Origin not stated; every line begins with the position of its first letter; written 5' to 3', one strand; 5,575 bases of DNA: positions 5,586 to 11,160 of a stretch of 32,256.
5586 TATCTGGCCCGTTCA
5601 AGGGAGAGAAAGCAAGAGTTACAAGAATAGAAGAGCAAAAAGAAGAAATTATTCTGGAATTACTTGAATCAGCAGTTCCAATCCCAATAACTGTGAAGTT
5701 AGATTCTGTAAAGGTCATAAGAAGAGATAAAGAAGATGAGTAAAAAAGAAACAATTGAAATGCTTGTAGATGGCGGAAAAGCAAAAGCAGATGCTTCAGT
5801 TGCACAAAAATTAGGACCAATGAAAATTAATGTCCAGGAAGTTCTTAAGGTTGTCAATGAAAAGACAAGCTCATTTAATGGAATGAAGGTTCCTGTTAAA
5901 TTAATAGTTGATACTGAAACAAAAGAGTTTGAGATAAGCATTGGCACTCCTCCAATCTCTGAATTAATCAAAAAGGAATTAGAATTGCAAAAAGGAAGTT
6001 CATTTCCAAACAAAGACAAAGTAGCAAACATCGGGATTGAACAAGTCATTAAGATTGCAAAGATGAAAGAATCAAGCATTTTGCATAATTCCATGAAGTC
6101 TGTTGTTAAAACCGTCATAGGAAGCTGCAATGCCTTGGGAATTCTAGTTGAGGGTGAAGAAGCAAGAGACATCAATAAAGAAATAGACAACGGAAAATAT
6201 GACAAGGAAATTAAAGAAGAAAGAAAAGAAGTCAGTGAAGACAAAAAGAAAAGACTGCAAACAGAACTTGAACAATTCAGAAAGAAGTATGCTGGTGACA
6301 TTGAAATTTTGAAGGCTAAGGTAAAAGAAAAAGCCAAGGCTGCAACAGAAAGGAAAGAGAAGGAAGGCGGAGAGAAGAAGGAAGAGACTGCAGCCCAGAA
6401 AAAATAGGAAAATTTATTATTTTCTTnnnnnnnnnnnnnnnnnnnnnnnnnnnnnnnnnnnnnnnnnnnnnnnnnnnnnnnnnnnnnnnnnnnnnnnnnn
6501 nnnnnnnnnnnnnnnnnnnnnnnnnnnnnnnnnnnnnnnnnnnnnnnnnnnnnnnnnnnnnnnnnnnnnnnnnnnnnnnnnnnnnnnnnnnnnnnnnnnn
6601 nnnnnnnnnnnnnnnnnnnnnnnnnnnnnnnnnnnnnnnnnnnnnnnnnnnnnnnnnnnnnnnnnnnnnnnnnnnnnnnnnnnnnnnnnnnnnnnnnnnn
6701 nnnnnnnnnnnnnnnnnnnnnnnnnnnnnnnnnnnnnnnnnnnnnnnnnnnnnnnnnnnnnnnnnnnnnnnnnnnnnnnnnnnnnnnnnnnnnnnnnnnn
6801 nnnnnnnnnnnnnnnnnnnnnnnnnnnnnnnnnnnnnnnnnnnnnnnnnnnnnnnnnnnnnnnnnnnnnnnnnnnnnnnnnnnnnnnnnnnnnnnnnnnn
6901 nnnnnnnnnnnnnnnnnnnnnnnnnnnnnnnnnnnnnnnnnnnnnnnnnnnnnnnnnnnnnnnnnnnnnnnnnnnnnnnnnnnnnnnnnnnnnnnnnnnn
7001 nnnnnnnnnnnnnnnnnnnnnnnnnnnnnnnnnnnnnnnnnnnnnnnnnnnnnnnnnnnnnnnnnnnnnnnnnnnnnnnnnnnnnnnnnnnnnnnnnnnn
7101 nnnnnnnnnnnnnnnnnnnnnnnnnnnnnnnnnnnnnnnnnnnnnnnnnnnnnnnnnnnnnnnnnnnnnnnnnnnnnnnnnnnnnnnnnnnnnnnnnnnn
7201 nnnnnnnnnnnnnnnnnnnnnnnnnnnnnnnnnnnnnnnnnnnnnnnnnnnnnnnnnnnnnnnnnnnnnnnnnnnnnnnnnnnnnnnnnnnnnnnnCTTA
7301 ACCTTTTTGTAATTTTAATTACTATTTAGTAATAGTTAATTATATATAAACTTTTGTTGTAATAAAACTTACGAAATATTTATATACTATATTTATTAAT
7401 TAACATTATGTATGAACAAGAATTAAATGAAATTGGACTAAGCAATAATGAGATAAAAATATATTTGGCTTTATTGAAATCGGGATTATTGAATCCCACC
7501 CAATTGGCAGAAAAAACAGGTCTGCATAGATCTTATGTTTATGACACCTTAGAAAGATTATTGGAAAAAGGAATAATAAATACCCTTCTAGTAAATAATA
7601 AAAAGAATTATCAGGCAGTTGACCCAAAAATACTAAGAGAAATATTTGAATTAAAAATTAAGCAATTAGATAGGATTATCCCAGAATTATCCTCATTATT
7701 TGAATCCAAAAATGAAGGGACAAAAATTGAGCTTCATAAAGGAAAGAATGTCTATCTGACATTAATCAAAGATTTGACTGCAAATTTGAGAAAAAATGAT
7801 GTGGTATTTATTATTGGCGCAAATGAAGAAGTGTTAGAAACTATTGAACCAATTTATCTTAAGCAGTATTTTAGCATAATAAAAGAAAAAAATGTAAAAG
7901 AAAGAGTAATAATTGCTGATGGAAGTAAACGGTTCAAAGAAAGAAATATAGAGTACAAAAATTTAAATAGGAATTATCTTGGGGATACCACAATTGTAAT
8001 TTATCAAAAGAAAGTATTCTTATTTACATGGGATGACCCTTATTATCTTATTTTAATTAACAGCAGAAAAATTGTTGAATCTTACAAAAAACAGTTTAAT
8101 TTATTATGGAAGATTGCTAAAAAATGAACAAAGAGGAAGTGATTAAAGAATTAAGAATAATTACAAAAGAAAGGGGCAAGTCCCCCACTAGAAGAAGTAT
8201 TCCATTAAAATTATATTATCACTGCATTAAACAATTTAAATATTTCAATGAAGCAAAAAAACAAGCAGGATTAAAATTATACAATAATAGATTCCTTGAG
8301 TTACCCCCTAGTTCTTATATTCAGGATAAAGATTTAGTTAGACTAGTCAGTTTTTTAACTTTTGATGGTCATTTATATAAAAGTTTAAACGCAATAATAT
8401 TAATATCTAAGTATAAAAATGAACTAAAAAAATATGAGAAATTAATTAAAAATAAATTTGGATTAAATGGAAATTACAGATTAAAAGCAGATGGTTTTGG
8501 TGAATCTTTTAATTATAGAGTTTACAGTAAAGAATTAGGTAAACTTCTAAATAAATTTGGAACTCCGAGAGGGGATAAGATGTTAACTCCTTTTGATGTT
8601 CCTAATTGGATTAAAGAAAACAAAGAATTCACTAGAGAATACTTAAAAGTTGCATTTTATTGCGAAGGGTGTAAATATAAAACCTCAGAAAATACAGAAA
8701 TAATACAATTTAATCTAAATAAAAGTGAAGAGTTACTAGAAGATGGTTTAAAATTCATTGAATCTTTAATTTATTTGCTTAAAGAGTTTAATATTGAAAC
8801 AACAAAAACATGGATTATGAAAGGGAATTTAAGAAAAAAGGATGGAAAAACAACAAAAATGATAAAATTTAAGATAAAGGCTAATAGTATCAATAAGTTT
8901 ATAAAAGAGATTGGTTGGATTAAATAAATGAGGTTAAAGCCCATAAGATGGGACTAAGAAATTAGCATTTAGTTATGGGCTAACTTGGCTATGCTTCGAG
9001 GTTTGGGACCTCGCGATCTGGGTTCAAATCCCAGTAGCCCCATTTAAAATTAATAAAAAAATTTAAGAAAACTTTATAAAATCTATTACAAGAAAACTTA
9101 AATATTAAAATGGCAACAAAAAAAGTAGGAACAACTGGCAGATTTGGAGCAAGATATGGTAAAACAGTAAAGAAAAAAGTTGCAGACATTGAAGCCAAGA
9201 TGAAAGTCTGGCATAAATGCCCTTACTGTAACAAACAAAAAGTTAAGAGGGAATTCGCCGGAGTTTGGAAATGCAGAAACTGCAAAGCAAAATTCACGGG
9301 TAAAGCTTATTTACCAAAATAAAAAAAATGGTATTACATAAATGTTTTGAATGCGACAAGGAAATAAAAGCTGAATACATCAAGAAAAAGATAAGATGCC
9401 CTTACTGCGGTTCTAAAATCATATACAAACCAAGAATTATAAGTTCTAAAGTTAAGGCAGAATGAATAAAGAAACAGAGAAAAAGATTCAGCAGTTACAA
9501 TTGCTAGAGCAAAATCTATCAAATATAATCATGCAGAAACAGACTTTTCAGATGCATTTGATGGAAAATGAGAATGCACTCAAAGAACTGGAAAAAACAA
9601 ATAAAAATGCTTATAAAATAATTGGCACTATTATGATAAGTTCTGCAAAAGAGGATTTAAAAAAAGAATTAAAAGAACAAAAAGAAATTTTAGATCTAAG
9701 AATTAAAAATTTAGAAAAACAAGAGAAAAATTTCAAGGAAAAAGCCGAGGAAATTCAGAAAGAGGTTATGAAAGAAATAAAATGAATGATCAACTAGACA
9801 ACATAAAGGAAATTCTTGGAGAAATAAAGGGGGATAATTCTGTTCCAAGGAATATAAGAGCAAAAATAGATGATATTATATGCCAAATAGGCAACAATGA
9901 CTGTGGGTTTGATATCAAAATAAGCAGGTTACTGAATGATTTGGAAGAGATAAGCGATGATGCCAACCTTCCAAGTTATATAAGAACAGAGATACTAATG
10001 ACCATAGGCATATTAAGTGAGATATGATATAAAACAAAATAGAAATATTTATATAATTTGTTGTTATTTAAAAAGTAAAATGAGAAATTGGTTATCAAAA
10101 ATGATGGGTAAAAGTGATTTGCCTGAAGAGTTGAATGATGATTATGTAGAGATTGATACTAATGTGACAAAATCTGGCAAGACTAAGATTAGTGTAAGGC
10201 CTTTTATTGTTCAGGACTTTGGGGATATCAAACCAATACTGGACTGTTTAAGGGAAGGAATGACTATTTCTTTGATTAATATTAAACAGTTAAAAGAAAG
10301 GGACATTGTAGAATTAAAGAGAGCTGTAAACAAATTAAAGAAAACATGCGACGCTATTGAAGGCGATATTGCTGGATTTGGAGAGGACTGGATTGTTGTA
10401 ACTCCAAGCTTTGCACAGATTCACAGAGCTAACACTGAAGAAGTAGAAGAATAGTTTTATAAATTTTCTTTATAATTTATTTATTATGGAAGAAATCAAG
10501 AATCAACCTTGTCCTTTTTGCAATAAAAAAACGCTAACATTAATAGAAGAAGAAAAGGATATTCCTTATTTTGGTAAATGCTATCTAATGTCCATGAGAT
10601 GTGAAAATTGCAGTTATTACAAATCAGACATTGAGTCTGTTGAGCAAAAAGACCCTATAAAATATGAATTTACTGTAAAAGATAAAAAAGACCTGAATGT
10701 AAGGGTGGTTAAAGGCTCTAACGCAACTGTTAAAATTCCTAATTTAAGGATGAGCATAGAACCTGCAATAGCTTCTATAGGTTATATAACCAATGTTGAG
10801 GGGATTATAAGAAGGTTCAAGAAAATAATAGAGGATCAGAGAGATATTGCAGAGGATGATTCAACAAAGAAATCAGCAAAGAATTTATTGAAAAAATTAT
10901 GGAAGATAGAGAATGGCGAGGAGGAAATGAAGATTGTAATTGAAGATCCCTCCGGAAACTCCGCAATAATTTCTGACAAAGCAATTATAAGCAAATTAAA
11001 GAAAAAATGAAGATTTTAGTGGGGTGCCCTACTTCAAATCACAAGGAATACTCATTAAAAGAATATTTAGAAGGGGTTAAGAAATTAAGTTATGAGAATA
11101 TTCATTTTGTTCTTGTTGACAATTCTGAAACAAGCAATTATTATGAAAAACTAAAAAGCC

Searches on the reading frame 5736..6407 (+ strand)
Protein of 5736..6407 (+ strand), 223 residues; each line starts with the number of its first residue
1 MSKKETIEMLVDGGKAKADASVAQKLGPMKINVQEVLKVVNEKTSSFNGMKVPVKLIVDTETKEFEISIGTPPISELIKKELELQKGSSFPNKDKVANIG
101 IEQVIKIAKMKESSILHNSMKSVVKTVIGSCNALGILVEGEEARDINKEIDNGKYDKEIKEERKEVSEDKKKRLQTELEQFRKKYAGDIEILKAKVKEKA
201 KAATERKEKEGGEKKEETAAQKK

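Call 68: search_protein_families(library=pfam, proteins=[window:5736-6407:+], max_evalue=0.0001)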
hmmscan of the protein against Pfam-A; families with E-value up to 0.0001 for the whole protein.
window:5736-6407:+ (223 aa): 2 families
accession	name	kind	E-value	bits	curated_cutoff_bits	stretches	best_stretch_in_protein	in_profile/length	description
PF00298.24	Ribosomal_L11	-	2.4e-19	70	21.4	1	71-138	2-69/69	Ribosomal protein L11, RNA binding domain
PF03946.19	Ribosomal_L11_N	-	4.7e-16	58.7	32.9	1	7-65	1-58/58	Ribosomal protein L11, N-terminal domain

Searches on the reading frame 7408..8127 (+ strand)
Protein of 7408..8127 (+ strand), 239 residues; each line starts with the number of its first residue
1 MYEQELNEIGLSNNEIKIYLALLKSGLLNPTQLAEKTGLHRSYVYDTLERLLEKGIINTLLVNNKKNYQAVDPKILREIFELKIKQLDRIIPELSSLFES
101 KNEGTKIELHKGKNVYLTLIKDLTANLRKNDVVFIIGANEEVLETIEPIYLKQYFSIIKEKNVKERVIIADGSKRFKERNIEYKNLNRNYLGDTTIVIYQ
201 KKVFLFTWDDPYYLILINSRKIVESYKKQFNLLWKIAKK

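Call 68: search_protein_families(library=pfam, proteins=[window:7408-8127:+], max_evalue=0.0001)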
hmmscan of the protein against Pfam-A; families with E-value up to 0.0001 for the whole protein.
window:7408-8127:+ (239 aa): 3 families
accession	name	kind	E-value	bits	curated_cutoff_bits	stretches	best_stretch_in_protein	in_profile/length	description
PF01978.25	TrmB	-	1.2e-16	60.7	25.6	1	6-74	1-68/68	Sugar-specific transcriptional regulator TrmB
PF13551.12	HTH_29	-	5.3e-06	26.9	28.1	1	20-58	5-43/64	Winged helix-turn helix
PF13412.12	HTH_24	-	7.8e-06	25.8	21.9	1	12-57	2-47/48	Winged helix-turn-helix DNA-binding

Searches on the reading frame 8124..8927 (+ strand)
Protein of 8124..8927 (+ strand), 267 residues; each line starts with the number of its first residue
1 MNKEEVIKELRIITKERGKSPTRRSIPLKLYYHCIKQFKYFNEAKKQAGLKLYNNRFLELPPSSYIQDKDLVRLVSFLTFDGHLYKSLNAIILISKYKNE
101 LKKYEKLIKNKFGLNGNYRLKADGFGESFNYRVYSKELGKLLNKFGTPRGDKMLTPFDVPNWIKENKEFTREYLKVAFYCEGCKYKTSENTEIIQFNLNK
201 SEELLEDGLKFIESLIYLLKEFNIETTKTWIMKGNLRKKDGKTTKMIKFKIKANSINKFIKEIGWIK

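Call 68: search_protein_families(library=pfam, proteins=[window:8124-8927:+], max_evalue=0.0001)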
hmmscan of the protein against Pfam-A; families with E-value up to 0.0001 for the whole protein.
window:8124-8927:+ (267 aa): 1 family
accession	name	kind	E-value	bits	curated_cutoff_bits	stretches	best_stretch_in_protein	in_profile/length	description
PF18780.6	HNH_repeat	-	1.7e-05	25.5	26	1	2-51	2-54/54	Homing endonuclease associated repeat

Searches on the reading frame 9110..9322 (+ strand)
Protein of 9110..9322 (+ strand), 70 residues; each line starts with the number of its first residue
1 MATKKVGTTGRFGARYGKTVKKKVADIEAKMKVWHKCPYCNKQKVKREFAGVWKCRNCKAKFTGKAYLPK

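Call 68: search_protein_families(library=pfam, proteins=[window:9110-9322:+], max_evalue=0.0001)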
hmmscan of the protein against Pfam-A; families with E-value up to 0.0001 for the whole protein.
window:9110-9322:+ (70 aa): 1 family
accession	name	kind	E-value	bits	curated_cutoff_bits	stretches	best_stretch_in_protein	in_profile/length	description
PF01780.25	Ribosomal_L37ae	-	5.2e-25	87.8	21.9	1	3-69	2-68/85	Ribosomal L37ae protein family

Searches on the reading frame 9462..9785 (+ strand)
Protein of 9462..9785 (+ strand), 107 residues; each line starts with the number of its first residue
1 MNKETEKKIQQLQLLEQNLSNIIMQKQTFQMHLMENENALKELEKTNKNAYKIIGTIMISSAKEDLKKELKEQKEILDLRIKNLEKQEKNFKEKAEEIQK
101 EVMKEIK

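Call 69: search_protein_families(library=pfam, proteins=[window:9462-9785:+], max_evalue=0.0001)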
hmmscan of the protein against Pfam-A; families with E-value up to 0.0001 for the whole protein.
window:9462-9785:+ (107 aa): 1 family
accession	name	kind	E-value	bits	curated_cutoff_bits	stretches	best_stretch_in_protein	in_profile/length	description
PF01920.25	Prefoldin_2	-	1.3e-14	54.5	27.6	1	7-106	2-103/106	Prefoldin subunit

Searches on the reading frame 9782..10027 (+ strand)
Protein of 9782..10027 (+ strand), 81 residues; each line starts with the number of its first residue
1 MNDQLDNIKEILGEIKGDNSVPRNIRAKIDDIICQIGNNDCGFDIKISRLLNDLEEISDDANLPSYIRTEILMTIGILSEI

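Call 69: search_protein_families(library=pfam, proteins=[window:9782-10027:+], max_evalue=0.0001)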
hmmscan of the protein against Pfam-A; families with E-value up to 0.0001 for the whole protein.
window:9782-10027:+ (81 aa): 1 family
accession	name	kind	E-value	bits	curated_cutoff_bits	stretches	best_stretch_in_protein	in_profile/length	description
PF03685.18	UPF0147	-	7.4e-17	61.6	23.6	1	2-81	2-81/81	Uncharacterised protein family (UPF0147)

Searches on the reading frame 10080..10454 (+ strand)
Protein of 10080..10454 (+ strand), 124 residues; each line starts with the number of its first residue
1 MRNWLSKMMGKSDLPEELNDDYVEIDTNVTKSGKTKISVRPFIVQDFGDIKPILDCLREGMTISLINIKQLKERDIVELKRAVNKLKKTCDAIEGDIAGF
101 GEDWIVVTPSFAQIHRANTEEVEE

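Call 69: search_protein_families(library=pfam, proteins=[window:10080-10454:+], max_evalue=0.0001)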
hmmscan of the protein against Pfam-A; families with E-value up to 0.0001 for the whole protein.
window:10080-10454:+ (124 aa): 1 family
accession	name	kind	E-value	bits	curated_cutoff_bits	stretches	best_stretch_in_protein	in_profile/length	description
PF04472.17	SepF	-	4.6e-09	36.8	27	1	44-114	6-72/72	Cell division protein SepF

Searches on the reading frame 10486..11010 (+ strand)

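Call 69: search_protein_families(library=pfam, proteins=[window:10486-11010:+], max_evalue=0.0001)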
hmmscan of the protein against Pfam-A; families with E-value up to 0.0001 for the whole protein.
window:10486-11010:+ (174 aa): 2 families
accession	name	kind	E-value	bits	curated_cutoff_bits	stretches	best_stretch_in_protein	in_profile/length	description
PF22794.1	jr-ZPR1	-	2.5e-20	73.1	27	1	68-164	1-99/125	ZPR1 jelly-roll domain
PF03367.19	Zn_ribbon_ZPR1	-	7.1e-08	32.2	23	1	7-53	7-52/56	ZPR1 zinc-finger domain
